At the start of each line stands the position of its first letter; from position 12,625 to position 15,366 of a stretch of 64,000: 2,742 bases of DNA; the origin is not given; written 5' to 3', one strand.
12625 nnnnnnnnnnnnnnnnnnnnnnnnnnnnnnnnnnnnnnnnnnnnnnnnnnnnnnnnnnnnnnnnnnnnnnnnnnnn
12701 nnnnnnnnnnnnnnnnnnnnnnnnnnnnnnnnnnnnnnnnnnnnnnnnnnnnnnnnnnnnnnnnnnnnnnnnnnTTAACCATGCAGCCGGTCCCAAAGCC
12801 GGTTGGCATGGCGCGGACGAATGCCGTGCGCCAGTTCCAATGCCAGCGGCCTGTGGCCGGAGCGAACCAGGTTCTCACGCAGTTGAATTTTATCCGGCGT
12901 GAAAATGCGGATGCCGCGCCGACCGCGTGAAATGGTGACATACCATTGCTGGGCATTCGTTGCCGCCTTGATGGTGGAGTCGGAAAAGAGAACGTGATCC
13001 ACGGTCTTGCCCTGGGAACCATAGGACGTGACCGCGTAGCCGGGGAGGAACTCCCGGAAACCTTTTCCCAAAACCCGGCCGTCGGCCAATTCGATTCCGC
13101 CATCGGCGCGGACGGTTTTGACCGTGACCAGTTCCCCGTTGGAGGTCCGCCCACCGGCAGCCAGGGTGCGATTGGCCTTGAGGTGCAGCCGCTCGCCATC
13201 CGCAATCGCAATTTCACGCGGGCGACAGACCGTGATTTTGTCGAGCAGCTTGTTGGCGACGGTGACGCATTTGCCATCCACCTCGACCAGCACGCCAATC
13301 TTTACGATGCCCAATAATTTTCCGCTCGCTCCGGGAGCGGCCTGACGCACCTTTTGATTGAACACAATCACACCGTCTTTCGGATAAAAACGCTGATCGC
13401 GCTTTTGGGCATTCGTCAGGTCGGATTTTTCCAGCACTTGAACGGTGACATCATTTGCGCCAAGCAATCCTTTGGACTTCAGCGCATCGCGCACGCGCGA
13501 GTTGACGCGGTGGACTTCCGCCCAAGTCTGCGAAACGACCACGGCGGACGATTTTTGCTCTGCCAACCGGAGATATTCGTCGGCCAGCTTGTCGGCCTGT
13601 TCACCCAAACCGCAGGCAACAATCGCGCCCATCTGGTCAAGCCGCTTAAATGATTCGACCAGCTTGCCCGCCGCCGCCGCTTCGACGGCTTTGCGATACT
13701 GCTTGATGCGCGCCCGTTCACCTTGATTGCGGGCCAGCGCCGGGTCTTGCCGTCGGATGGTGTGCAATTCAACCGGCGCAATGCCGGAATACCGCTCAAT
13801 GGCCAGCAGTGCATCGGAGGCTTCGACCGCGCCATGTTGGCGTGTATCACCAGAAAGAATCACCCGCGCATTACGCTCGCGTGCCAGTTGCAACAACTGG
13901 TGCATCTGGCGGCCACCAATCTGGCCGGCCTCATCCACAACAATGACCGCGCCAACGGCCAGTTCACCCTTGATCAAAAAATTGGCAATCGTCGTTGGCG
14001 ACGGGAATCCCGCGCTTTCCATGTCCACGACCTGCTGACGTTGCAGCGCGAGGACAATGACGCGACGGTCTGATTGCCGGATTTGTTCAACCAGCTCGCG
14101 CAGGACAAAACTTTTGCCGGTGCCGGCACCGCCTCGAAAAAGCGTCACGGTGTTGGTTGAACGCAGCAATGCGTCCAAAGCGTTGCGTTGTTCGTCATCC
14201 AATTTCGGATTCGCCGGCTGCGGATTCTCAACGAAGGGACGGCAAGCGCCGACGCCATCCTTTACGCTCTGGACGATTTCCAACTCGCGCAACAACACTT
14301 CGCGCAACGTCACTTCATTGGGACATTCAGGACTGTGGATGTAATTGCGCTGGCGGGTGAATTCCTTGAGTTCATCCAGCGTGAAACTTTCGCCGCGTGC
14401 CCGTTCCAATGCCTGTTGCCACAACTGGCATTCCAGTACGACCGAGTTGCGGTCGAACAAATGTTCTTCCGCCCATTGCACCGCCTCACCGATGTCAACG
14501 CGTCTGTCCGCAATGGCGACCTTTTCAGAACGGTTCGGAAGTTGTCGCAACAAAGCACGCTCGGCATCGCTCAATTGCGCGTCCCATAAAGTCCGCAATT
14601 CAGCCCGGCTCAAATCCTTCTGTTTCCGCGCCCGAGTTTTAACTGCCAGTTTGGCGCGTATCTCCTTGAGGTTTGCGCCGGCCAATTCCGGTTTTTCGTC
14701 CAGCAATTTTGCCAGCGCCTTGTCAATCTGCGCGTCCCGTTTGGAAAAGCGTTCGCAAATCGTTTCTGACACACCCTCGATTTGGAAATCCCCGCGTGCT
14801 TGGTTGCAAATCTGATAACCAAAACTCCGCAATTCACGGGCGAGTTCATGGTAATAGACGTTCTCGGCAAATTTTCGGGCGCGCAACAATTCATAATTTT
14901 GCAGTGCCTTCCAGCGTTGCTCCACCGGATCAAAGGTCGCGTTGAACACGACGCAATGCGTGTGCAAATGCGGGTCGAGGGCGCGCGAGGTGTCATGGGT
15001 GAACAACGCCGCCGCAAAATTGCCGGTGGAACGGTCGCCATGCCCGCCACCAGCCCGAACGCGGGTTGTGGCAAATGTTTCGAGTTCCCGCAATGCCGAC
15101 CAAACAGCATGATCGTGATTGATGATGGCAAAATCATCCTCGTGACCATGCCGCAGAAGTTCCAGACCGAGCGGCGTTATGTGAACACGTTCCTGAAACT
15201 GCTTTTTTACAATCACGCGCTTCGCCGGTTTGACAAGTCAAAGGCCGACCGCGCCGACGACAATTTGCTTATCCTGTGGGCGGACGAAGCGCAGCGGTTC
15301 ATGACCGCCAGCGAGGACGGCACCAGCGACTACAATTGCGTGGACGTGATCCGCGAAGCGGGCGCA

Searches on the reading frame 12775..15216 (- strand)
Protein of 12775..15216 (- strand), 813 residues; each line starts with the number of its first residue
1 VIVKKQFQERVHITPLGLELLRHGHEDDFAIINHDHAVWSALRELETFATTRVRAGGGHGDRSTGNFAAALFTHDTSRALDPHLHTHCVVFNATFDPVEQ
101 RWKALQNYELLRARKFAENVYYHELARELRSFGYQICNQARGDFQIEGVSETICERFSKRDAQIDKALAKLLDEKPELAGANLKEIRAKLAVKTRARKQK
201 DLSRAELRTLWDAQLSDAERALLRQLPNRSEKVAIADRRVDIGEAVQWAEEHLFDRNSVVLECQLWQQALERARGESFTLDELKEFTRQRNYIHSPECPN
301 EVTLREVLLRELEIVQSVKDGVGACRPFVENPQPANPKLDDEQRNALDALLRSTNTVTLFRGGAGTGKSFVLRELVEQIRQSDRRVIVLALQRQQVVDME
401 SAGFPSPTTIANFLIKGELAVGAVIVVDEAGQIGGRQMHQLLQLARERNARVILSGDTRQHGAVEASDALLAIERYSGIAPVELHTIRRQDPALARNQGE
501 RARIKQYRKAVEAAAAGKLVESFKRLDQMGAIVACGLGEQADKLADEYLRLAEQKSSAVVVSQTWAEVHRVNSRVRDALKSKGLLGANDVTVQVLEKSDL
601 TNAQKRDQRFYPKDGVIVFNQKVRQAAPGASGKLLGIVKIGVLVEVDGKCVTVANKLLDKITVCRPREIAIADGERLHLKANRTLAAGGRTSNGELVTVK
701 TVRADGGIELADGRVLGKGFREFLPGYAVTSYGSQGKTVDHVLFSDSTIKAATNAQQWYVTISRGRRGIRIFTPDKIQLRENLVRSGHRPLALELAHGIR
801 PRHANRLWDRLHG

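Call 45: search_protein_families(library=pfam, proteins=[window:12775-15216:-], max_evalue=0.00001)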
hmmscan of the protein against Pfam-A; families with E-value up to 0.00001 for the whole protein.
window:12775-15216:- (813 aa): 6 families
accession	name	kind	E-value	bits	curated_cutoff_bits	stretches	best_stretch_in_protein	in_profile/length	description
PF08751.17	TrwC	-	2.8e-50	172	25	1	33-216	104-284/286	TrwC relaxase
PF13604.12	AAA_30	-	1.5e-35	123.1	27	1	339-532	2-186/191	AAA domain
PF13245.12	AAA_19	-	9.3e-11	42.5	25.1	1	352-461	8-129/134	AAA domain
PF01443.25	Viral_helicase1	-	6.3e-10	39.7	21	1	361-469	4-106/228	Viral superfamily 1 RNA helicase core domain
PF22232.2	TraI_hel_assoc_N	-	1.1e-06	29.6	27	1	362-455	3-98/99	TraI helicase-associated ssDNA bd, N-terminal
PF13086.12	AAA_11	-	1.7e-06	28.4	27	0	338-383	1-52/257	AAA domain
